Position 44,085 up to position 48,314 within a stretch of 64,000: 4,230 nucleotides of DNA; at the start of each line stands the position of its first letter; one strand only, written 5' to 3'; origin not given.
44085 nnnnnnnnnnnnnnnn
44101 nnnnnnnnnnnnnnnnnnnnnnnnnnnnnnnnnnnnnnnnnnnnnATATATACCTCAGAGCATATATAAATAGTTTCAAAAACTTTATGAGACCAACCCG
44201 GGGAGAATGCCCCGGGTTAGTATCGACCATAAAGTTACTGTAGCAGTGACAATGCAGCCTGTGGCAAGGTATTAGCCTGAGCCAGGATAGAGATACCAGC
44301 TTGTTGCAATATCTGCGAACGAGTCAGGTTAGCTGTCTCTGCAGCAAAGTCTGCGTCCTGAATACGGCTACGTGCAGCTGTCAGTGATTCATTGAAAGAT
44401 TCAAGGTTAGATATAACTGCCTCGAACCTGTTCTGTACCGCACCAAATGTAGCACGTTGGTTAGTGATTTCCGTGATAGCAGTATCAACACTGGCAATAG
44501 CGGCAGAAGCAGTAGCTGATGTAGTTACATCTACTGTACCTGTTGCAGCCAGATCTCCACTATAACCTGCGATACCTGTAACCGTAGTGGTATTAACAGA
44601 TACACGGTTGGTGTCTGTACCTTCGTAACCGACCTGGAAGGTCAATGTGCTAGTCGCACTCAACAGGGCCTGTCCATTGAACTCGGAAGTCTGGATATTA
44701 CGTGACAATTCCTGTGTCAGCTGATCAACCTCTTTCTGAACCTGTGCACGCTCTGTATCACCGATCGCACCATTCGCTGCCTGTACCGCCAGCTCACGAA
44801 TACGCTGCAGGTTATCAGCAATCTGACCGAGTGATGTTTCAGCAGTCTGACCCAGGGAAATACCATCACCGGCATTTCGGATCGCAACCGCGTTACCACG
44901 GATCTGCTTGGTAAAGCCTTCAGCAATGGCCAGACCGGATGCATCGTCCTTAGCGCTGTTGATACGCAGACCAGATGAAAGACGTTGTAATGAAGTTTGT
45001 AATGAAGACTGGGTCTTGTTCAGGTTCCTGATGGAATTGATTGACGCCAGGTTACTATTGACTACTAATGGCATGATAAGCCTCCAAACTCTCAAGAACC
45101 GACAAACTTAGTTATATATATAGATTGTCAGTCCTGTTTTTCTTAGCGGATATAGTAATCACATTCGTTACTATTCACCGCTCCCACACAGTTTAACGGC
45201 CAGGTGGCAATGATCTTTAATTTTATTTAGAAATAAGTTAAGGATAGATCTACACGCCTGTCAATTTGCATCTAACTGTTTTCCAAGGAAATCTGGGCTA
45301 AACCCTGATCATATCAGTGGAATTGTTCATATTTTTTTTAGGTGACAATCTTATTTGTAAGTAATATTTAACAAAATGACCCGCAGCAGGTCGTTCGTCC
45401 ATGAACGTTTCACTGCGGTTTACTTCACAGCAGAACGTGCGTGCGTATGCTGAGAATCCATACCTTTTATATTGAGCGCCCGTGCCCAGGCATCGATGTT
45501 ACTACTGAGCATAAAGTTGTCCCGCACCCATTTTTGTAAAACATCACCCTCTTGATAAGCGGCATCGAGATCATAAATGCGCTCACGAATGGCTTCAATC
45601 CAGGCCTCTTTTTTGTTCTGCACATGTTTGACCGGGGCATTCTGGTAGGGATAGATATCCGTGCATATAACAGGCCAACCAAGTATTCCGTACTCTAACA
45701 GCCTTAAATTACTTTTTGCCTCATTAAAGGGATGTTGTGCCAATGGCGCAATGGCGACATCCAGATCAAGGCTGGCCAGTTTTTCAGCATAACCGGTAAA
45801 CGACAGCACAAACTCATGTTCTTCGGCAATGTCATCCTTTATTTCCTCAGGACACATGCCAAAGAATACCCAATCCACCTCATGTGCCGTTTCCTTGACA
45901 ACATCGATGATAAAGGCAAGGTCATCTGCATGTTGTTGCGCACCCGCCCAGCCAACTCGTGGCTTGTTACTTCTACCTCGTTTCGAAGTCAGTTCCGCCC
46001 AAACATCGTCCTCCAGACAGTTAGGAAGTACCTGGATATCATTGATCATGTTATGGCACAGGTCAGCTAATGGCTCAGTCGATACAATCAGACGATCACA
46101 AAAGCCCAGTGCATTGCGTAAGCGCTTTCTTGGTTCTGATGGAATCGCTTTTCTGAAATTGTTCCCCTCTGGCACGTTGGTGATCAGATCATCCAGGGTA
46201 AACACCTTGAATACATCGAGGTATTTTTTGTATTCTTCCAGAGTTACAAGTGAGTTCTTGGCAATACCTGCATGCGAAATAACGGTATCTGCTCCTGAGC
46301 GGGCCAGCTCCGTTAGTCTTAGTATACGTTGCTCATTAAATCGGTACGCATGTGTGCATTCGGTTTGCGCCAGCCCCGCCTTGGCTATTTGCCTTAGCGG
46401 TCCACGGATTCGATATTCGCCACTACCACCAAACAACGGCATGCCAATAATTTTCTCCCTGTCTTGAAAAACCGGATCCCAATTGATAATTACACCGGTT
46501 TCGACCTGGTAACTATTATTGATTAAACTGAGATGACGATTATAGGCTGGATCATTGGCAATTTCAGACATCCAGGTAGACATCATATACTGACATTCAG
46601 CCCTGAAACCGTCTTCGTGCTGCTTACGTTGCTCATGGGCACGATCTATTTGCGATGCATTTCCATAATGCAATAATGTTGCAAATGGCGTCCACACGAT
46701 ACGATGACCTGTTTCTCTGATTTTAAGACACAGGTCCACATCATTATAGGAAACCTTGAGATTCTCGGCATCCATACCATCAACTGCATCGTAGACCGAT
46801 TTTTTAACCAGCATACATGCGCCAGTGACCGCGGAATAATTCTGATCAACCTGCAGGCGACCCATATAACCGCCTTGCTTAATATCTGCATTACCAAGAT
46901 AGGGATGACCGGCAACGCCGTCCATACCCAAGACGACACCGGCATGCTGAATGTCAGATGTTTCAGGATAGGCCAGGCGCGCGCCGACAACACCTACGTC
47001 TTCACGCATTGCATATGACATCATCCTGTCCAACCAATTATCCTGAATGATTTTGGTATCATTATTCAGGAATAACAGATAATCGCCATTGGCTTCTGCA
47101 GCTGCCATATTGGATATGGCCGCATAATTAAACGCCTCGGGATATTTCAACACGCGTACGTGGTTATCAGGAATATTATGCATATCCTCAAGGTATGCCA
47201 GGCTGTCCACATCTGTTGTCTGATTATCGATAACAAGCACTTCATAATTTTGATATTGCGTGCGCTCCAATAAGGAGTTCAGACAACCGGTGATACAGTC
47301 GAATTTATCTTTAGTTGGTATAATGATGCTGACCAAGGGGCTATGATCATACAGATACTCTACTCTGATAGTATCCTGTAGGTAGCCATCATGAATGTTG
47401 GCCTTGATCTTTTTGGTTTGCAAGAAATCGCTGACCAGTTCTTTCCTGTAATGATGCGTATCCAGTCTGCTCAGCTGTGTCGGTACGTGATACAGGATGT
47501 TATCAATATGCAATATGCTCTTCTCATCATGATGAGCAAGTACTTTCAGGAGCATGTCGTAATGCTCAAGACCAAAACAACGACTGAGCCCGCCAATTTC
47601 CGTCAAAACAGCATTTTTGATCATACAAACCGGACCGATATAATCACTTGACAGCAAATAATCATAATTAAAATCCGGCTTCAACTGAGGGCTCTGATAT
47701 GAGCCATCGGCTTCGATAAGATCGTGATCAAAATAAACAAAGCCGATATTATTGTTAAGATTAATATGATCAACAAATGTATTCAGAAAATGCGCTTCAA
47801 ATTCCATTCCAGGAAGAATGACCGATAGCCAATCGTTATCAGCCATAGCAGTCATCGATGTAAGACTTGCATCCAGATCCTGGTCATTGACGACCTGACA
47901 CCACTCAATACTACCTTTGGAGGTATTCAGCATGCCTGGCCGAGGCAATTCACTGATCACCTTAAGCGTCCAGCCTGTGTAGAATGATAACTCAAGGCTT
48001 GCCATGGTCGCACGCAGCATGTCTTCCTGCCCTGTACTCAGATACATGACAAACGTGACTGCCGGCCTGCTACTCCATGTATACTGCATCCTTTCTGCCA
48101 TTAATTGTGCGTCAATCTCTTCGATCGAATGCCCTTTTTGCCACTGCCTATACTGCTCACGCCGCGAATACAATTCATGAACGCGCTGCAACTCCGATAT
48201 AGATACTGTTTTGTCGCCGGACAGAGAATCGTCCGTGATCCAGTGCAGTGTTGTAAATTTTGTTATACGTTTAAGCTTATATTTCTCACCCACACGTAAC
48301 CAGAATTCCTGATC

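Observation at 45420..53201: Single roughly 2570-aa mega-enzyme (2 methyltransferase + at least 5 glycosyltransferase + TPR modules) in the flagellin-glycosylation slot between fliC and flgL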

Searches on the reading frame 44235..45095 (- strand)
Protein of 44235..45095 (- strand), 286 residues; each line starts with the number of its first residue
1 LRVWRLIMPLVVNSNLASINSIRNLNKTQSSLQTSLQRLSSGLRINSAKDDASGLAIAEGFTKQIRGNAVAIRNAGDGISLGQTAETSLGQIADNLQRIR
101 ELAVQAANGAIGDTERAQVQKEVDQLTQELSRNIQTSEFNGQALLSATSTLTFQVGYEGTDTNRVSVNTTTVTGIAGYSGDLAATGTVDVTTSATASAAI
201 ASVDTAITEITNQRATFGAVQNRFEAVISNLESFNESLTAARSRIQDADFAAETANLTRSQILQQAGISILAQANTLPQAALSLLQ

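Call 7: search_protein_families(library=ncbifam, proteins=[window:44235-45095:-], max_evalue=0.001)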
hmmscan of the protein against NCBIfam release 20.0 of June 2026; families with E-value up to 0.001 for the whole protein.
window:44235-45095:- (286 aa): 29 families (the best 25 are shown)
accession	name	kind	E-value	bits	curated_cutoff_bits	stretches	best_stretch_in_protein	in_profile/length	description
NF009444.0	PRK12802.1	equivalog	8.6e-90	301.1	332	1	8-286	1-282/282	flagellin domain-containing protein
NF009448.0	PRK12806.1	equivalog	4.4e-87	292.9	531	2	8-187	1-178/475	flagellin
NF005294.0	PRK06819.1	subfamily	8.8e-82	275.6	387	2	10-168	3-161/376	FliC/FljB family flagellin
NF006467.0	PRK08869.1-2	subfamily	1.2e-81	274.9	443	2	8-162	1-156/400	flagellin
NF005953.0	PRK08026.1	subfamily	2.9e-71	241.7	619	2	8-162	1-155/548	FliC/FljB family flagellin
NF006466.0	PRK08869.1-1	subfamily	6.3e-70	236.6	426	2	8-165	1-159/377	flagellin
NF006468.0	PRK08869.1-3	subfamily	1.7e-66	224.8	436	2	10-160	3-154/378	polar flagellin E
NF006469.0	PRK08869.1-4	equivalog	9.5e-64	216.1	627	2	8-169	1-163/377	flagellin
NF006470.0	PRK08869.1-5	equivalog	2.1e-62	211.6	423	2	10-179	2-170/388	flagellin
NF038071.1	lat_flg_LafA_2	exception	2.1e-61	207.8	365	1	8-285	1-283/284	lateral flagellin LafA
NF009446.0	PRK12804.1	subfamily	1.1e-55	189.3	352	1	12-285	3-300/301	flagellin Hag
NF009449.0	PRK12807.1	subfamily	7.4e-51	173.4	347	1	12-286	3-287/287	flagellin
NF009450.0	PRK12808.1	equivalog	3.8e-44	152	476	2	12-167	3-158/476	flagellin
NF009445.0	PRK12803.1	equivalog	2.5e-41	142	450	2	11-153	2-144/335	flagellin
NF006264.0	PRK08411.1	subfamily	8.4e-41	140.4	729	2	10-173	3-167/572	flagellin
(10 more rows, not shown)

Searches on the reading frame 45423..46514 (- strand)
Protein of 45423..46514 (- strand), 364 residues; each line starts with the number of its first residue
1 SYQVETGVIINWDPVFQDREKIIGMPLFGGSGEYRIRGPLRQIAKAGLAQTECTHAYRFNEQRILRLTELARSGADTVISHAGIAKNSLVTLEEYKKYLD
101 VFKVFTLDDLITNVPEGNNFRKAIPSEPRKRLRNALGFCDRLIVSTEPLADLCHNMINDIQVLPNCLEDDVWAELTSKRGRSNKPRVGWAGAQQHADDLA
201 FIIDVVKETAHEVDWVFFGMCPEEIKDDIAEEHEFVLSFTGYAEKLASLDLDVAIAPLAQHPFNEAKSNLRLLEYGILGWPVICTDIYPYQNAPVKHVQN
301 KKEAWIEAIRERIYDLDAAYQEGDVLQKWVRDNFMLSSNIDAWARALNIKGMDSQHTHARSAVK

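Call 36: search_protein_families(library=pfam, proteins=[window:45423-46514:-], max_evalue=10)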
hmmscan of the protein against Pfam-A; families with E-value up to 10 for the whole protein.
window:45423-46514:- (364 aa): 1 family
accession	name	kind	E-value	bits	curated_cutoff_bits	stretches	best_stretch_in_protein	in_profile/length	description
PF13692.12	Glyco_trans_1_4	-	0.00024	21.8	27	1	185-309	2-136/142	Glycosyl transferases group 1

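Call 40: predict_structure(alignment_id=A2)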
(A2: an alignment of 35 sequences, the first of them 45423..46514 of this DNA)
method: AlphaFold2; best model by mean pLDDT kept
length: 364 residues; sequences in the alignment: 35
mean_pLDDT: 91.2   pTM: 0.89
mean pLDDT of the five models: 91.2, 91.1, 90.1, 89.7, 89.5
residues with pLDDT >= 90: 282; 70-90: 58; 50-70: 11; < 50: 13
segments of 3 or more residues with pLDDT < 50: 1-3, 356-364
pLDDT, mean of each block of 10 residues (from residue 1): 54 84 93 95 94 86 91 94 91 97 95 86 90 97 97 96 97 94 95 86 96 97 95 92 97 96 93 98 97 96 98 98 98 97 93 52 41
secondary structure, 60 per line:
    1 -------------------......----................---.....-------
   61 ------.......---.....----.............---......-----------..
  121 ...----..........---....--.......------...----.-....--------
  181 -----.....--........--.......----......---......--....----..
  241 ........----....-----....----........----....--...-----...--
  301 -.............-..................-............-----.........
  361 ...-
elements in order: E20-25 H30-45 E49-53 H67-73 E77-81 H86-98 E102-107 H119-123 H128-137 E141-144 H147-153 E160-162 H169-172 E186-190 H193-200 H203-209 E214-219 H223-228 E231-234 H239-248 E253-256 H262-265 H270-277 E282-285 E296-298 H302-314 H316-333 H336-346 H352-363

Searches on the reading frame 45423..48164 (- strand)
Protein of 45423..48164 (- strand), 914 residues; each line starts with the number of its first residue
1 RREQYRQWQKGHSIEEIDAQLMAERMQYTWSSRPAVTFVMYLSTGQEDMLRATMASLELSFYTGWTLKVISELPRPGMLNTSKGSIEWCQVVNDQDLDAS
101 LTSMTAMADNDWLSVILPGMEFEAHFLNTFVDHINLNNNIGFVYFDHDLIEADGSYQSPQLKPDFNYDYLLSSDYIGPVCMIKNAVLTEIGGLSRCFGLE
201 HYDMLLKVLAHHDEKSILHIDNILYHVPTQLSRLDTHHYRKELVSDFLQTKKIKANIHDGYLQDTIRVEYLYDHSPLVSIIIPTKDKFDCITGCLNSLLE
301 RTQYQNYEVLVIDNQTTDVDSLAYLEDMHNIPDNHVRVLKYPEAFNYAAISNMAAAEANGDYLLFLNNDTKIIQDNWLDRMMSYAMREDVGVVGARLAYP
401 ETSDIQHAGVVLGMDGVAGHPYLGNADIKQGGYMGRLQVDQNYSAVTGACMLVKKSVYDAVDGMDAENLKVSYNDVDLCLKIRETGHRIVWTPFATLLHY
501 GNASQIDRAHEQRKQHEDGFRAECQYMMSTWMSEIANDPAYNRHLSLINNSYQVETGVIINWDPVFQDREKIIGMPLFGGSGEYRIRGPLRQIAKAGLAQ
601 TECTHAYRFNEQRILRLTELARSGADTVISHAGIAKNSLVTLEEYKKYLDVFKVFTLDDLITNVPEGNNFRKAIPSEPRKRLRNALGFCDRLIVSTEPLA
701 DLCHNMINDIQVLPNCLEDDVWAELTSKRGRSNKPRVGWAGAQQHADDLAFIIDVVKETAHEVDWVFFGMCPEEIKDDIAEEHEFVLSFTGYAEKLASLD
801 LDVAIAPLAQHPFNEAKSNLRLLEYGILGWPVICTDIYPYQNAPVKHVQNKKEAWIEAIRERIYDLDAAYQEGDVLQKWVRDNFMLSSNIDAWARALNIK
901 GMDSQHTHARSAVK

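Call 24: find_related_loci(query=A1, collection=genome_contigs, flank=10000)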
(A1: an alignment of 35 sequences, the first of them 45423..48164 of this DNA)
Query A1 (914 aa) in genome_contigs; peptide patterns used: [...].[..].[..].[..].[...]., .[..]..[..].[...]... (x = any residue, [..] = any of these).
600 stretches matched a pattern (row limit reached: there are more); 581 encode a relative of the query (tblastn E <= 1e-3); the best 80 are kept; 80 distinct loci.
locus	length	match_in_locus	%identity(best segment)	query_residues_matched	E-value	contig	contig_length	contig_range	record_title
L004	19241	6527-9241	49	3-907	0e+0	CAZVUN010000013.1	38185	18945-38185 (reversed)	MAG TPA_asm: uncultured Acidiferrobacteraceae bacterium isolate binchicken_co107_250 genome assembly, contig: NODE_2694_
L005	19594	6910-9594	47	5-897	0e+0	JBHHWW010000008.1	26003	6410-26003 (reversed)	MAG: Nitrospiria bacterium isolate D_3_bin.29 NODE_478_length_26003_cov_6.038654, whole genome shotgun sequence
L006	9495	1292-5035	49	2-897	0e+0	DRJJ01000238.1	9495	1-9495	MAG TPA_asm: Gammaproteobacteria bacterium isolate HyVt-414 HyVt-414_k95_58317, whole genome shotgun sequence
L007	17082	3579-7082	49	2-898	0e+0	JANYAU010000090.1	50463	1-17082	MAG: Betaproteobacteria bacterium isolate GL140_5_metabat_36 GL140_5_k141_197606, whole genome shotgun sequence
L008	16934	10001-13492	48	2-898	0e+0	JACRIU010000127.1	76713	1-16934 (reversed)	MAG: Hydrogenophilales bacterium isolate NC_groundwater_1811_Pr3_B-0.1um_58_14 SR-2_scaffold_141_3690255, whole genome s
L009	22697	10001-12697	47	3-897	0e+0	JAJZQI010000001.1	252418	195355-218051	MAG: Proteobacteria bacterium isolate SKS1.bin42 NODE_33_length_252418_cov_3.013766, whole genome shotgun sequence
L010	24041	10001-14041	46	5-908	0e+0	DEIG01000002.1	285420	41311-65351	MAG TPA_asm: Methylococcaceae bacterium UBA2780 UBA2780_contig_387, whole genome shotgun sequence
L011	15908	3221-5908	46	5-898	0e+0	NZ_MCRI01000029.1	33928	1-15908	Methylophaga muralis strain Bur 1 A9E74_contig000029, whole genome shotgun sequence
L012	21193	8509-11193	43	4-898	0e+0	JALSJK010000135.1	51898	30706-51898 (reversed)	MAG: Methylomonas sp. isolate 354-166_metabat2_scaf2bin.094 354-166_scaffold_509_c1, whole genome shotgun sequence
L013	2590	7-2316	51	130-898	0e+0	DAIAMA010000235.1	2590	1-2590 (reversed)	MAG TPA_asm: bacterium isolate clean6551 NODE_235_length_2590_cov_3.106112, whole genome shotgun sequence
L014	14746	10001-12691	44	4-900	0e+0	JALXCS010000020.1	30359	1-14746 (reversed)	MAG: Methylomonas sp. isolate T2_metabat2_scaf2bin.191 T2_NODE_1090_length_30359_cov_1.606146, whole genome shotgun sequ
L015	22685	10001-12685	45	5-897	0e+0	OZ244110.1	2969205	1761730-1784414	MAG: uncultured Methylophaga sp. isolate dd8ea3c6-6770-4c3f-8512-56ebd133af12 genome assembly, chromosome: 1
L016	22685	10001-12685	45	5-897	0e+0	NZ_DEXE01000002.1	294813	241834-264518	MAG: Methylophaga sp. UBA3192 UBA3192_contig_764, whole genome shotgun sequence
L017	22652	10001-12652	45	5-898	0e+0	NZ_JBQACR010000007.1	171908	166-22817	Pelomicrobium sp. G1 NODE_7_length_171908_cov_279.456152, whole genome shotgun sequence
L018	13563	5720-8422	43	3-903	0e+0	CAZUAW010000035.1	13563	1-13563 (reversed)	MAG TPA_asm: uncultured Thiotrichales bacterium isolate SRP345593_co1_92 genome assembly, contig: NODE_1428_length_13563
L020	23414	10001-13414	44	1-898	0e+0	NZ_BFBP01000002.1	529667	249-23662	Azospira sp. I13 scf_AZSI13_02, whole genome shotgun sequence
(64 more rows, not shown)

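Call 73: search_protein_families(library=pfam, proteins=[L020:4451-13426:+], max_evalue=0.00001)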
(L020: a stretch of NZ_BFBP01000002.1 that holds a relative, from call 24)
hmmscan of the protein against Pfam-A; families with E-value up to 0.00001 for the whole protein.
L020:4451-13426:+ (2992 aa): 10 families
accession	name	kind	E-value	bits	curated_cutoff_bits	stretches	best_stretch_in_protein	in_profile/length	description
PF05711.17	TylF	-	5e-45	154.2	23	1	1061-1259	68-263/264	Macrocin-O-methyltransferase (TylF)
PF00535.33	Glycos_transf_2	-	1.3e-43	149.2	23.3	2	2364-2490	1-124/168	Glycosyl transferase family 2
PF13524.12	Glyco_trans_1_2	-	3e-33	115.3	25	1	774-899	30-142/144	Glycosyl transferase-like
PF13692.12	Glyco_trans_1_4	-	6.4e-26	91.7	27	1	1534-1663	10-141/142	Glycosyl transferases group 1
PF13641.12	Glyco_tranf_2_3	-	1.6e-24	87.7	27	1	2361-2588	1-216/230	Glycosyltransferase like family 2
PF00534.26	Glycos_transf_1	-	8.9e-22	77.9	26.4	1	1584-1665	79-159/172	Glycosyl transferases group 1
PF13578.12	Methyltransf_24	-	1.9e-09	38.8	26.3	1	1089-1225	1-105/105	Methyltransferase domain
PF13439.12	Glyco_transf_4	-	2e-07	31.6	28.5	0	1317-1505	19-170/170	Glycosyltransferase Family 4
PF12895.13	ANAPC3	-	1.5e-06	28.8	27.2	0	1711-1767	22-77/82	Anaphase-promoting complex, cyclosome, subunit 3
PF10111.15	Glyco_tranf_2_2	-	2.4e-06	27.7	27.3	0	2381-2608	17-240/276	Glycosyltransferase like family 2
